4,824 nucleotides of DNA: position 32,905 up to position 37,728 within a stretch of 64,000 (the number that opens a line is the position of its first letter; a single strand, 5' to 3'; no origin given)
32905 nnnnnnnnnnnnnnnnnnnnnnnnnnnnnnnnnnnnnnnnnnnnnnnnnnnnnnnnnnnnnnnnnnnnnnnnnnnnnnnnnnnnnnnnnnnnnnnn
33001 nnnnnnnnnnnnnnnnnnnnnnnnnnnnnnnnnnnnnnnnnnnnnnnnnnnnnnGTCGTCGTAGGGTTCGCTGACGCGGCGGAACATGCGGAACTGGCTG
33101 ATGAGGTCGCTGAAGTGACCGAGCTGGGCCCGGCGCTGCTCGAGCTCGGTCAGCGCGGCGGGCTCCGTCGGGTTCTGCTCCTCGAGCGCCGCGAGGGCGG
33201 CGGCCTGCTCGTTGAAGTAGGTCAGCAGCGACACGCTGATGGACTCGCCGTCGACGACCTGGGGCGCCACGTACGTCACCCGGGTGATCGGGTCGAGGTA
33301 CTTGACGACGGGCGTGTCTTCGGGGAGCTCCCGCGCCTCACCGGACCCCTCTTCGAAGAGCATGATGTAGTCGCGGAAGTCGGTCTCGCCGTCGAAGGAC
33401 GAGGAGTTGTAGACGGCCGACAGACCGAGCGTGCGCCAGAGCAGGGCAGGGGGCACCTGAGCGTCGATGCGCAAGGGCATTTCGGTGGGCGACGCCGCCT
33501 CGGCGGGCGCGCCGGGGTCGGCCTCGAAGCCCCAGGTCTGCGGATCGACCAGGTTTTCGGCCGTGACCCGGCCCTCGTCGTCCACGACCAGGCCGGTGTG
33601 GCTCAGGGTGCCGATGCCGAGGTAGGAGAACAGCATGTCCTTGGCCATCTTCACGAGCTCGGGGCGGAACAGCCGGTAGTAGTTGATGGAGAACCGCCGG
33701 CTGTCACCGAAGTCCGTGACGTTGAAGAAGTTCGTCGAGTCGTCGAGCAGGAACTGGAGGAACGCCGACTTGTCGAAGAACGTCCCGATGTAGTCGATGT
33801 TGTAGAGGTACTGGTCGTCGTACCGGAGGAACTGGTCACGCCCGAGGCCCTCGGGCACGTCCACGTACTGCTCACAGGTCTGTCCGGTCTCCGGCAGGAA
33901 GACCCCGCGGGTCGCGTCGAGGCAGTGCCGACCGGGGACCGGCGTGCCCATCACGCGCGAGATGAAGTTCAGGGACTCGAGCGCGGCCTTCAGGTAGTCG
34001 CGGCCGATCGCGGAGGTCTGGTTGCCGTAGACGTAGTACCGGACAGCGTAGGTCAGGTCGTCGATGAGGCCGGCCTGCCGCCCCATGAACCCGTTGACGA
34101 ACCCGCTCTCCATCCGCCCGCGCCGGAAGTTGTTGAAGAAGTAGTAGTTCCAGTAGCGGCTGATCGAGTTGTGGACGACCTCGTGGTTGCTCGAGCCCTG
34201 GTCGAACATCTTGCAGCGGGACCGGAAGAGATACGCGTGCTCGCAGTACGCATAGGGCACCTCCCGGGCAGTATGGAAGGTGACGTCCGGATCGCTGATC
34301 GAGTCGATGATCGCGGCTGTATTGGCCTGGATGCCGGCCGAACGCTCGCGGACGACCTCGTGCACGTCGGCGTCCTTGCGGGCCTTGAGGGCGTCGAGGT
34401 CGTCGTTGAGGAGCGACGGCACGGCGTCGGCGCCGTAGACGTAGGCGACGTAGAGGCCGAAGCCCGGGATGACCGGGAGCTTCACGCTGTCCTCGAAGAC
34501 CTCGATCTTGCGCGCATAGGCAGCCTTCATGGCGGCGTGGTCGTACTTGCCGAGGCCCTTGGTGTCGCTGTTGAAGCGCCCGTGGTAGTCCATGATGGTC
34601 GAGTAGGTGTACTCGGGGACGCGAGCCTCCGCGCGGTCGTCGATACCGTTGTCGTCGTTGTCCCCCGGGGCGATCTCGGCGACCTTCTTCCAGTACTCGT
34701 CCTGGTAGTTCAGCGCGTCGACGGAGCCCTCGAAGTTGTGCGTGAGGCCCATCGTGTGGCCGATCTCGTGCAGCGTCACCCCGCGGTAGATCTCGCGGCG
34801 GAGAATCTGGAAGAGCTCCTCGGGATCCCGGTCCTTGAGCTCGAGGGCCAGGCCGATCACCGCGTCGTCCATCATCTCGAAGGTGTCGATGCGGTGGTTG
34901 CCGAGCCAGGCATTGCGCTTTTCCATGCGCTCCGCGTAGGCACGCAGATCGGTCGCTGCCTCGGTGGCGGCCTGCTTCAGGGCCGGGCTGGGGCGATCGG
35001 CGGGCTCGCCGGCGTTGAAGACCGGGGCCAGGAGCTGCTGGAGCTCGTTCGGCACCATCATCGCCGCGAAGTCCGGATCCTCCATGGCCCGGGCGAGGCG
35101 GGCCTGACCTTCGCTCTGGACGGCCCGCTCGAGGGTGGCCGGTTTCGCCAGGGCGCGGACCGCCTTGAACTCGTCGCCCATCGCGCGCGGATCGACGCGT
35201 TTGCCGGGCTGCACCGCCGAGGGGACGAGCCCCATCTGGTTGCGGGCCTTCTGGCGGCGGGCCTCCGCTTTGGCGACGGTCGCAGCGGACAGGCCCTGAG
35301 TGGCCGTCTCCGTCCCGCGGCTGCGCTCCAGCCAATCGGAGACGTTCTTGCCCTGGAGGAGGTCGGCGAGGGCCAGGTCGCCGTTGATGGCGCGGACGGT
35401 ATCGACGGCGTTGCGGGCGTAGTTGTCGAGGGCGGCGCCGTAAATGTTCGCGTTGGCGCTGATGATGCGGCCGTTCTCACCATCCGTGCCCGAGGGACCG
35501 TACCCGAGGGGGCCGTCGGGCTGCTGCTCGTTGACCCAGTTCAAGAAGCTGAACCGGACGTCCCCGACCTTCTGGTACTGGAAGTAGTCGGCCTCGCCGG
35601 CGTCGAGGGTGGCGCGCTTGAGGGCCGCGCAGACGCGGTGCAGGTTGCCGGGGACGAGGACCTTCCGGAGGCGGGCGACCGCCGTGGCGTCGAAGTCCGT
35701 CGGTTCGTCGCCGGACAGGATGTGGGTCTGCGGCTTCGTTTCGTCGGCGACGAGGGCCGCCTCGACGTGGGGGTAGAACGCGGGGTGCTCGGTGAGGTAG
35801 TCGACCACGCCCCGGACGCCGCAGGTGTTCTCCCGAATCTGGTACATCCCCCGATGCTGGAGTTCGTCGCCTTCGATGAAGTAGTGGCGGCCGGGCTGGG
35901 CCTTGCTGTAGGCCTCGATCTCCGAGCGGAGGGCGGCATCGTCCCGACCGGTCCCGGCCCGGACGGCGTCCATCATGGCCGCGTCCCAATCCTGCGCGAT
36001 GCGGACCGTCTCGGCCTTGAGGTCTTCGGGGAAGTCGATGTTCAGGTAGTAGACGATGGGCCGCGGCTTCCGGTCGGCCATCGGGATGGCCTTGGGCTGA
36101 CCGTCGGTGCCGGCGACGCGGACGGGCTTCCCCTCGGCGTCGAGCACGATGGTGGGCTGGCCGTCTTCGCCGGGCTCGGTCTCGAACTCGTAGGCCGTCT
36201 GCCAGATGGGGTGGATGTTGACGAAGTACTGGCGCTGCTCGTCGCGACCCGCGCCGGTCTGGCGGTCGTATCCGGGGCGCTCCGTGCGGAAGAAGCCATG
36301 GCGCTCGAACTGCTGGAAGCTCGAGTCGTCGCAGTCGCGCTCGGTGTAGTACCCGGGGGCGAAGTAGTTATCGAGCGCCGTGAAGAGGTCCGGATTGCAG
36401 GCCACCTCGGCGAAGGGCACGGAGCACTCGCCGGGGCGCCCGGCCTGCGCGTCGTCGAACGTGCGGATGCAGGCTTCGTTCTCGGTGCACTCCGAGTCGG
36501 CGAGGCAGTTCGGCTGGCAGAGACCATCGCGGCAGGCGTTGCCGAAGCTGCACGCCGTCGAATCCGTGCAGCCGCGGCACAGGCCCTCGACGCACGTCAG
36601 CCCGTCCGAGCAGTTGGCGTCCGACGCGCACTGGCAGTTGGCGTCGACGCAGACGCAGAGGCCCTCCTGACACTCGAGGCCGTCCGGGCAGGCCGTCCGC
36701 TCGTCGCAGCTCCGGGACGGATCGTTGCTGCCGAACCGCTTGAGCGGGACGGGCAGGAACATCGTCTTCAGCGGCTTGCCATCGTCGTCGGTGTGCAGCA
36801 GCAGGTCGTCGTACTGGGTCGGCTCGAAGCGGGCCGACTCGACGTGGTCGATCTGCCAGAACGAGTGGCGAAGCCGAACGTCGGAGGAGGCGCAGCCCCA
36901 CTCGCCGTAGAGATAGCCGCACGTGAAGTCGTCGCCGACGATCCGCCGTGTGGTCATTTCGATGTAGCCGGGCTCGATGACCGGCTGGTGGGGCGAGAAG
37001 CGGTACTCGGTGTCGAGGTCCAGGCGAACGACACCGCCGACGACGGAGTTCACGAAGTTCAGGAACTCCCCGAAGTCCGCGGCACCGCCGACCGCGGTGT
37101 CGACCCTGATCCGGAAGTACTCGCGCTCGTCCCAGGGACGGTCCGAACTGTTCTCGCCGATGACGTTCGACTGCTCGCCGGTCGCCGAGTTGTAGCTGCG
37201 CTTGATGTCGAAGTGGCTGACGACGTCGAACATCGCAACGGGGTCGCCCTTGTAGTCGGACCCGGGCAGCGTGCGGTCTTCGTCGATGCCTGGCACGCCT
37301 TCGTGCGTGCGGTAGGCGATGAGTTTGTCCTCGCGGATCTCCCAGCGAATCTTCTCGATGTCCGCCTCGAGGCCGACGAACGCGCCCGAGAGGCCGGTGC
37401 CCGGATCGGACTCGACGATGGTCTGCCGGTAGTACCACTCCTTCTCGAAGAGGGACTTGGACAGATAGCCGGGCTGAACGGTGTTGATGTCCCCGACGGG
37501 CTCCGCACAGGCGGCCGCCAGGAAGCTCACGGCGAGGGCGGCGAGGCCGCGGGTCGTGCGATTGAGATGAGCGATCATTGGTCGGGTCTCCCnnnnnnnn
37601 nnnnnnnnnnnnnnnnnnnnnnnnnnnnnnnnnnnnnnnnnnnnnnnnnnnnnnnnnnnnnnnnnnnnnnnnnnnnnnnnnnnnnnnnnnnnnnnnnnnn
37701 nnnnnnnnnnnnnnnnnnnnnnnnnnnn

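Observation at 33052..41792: Tandem paralogous giant metzincin lipoproteins; only one carries a Myxococcus-type cysteine-rich repeat insert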

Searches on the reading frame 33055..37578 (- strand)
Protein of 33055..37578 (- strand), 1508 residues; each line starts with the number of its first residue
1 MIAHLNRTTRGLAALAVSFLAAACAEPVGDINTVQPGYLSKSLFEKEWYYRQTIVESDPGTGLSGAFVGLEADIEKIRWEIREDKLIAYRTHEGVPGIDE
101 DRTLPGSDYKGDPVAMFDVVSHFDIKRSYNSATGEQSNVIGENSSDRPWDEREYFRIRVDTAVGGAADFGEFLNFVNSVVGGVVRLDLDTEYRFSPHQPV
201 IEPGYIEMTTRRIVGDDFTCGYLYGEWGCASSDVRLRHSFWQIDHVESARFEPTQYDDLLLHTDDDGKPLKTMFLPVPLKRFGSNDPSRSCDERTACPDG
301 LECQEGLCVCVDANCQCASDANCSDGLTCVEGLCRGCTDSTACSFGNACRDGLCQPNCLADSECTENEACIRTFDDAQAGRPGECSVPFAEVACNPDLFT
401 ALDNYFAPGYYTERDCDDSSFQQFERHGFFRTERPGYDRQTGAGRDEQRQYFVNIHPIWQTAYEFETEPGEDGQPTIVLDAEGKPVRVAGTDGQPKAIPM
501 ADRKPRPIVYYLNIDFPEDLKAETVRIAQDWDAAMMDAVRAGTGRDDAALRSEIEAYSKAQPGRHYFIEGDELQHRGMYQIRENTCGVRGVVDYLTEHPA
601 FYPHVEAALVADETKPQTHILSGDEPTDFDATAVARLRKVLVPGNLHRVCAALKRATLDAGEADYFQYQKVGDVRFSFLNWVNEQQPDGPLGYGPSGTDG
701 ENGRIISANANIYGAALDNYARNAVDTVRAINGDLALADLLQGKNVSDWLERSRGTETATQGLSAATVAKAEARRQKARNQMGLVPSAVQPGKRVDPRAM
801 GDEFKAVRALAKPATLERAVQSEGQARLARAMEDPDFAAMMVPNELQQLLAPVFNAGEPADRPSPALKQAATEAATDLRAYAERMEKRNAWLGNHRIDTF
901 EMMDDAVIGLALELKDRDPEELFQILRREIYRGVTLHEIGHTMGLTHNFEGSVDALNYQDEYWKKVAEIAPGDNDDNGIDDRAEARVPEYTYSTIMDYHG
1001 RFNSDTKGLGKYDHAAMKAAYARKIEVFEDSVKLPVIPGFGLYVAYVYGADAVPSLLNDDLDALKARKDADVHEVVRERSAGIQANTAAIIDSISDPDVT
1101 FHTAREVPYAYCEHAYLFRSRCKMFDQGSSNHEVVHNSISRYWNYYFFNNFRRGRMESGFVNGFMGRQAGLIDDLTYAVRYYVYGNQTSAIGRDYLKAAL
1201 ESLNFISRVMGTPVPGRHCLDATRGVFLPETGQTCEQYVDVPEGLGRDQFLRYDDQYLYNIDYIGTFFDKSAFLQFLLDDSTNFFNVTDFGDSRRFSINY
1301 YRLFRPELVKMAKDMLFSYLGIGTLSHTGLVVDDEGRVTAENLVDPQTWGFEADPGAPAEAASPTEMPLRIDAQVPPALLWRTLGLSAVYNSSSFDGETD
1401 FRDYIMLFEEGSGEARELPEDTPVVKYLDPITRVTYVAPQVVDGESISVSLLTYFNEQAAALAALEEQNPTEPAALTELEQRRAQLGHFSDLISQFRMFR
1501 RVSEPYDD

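Call 7: search_protein_families(library=pfam, proteins=[window:33055-37578:-], max_evalue=0.1)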
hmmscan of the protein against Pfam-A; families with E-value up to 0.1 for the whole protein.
window:33055-37578:- (1508 aa): 6 families
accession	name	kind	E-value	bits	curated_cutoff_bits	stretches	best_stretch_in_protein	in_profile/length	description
PF16313.11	DUF4953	-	3.3e-06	27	24.2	1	928-954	10-36/316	Met-zincin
PF01400.30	Astacin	-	0.0081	16.3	22.5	1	932-1003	79-148/189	Astacin (Peptidase family M12A)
PF00413.30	Peptidase_M10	-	0.011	16.1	24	1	933-979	110-154/159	Matrixin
PF13688.12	Reprolysin_5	-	0.029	15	27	1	933-953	143-163/196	Metallo-peptidase family M12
PF12044.14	Metallopep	-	0.056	12.4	27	1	933-951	316-334/427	Putative peptidase family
PF13583.11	Reprolysin_4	-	0.077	13.1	22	0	936-960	140-164/203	Metallo-peptidase family M12B Reprolysin-like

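Call 8: search_protein_families(library=ncbifam, proteins=[window:33055-37578:-], max_evalue=0.1)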
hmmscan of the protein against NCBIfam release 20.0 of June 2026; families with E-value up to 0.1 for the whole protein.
window:33055-37578:- (1508 aa): 1 family
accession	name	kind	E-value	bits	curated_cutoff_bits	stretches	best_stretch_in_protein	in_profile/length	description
NF045530.1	LegP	equivalog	0.0044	16.6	300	1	933-1000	141-204/244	Dot/Icm T4SS effector Zinc-dependent metalloprotease LegP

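Call 12: search_solved_structures(query=window:33055-37578:-, max_evalue=1)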
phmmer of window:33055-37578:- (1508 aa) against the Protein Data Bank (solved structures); distinct sequences matched with E-value up to 1: 1.
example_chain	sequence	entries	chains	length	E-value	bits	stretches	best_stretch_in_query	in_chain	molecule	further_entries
4of8_A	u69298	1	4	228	0.29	11.8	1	433-485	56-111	Irregular chiasm C-roughest protein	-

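Call 15: list_cluster_members(proteins=[P0001, window:33055-37578:-, P0026, P0016])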
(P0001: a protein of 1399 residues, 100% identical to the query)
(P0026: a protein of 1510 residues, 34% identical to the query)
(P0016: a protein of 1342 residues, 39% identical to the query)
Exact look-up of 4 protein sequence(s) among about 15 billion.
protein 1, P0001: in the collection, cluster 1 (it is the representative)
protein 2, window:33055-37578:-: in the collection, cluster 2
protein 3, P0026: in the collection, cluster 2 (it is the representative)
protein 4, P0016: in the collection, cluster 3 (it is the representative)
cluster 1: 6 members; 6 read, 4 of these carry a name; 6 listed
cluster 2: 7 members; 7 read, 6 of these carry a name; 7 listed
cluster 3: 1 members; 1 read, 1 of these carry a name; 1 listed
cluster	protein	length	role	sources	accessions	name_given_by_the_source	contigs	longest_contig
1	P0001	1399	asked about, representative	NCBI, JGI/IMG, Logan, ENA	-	hypothetical protein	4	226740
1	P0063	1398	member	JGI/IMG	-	hypothetical protein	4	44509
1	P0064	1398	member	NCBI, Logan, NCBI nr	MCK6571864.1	zinc-dependent metalloprotease [Myxococcota bacterium]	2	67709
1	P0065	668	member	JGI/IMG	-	hypothetical protein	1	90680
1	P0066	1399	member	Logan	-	-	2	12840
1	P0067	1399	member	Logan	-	-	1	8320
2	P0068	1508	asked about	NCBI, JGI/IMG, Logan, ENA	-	hypothetical protein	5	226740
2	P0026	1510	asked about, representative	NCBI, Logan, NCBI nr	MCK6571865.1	zinc-dependent metalloprotease [Myxococcota bacterium]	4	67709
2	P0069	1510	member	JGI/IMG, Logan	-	hypothetical protein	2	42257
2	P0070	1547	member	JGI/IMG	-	hypothetical protein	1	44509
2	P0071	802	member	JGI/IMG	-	hypothetical protein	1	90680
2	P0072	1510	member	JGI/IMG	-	hypothetical protein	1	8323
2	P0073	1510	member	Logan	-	-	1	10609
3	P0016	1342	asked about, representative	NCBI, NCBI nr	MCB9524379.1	MAG: zinc-dependent metalloprotease [Myxococcales bacterium] | zinc-dependent metalloprotease [Myxococcales bacterium]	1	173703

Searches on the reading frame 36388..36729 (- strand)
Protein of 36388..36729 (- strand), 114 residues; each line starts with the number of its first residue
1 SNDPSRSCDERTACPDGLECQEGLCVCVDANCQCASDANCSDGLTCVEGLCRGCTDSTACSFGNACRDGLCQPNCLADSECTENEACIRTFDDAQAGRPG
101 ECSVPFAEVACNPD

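Call 17: search_protein_families(library=pfam, proteins=[window:36388-36729:-], max_evalue=10)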
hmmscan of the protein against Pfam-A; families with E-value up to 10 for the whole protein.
seq(114 aa): 5 families
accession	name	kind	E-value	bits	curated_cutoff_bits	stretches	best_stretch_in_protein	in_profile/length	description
PF01683.23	EB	-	0.00012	22.5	24.3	3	4-29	18-43/52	EB module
PF23416.1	DUF7107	-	0.00019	22.1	24.6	3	54-87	2-35/48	Domain of unknown function (DUF7107)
PF21164.2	Dumpy_DPY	-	0.0022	18.4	27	1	73-89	2-18/24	Dumpy, DPY module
PF04706.18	Dickkopf_N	-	0.015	16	25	4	27-51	26-50/51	Dickkopf N-terminal cysteine-rich region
PF07327.16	Neuroparsin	-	1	10.3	23.5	1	3-34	60-92/103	Neuroparsin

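Call 18: search_protein_families(library=ncbifam, proteins=[window:36388-36729:-], max_evalue=10)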
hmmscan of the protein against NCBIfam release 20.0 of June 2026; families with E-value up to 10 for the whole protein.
seq(114 aa): 1 family
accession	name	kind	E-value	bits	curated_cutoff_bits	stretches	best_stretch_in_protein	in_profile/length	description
NF033759.1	exchanger_TraA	exception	6.9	5.1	750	0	8-103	450-545/666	outer membrane exchange protein TraA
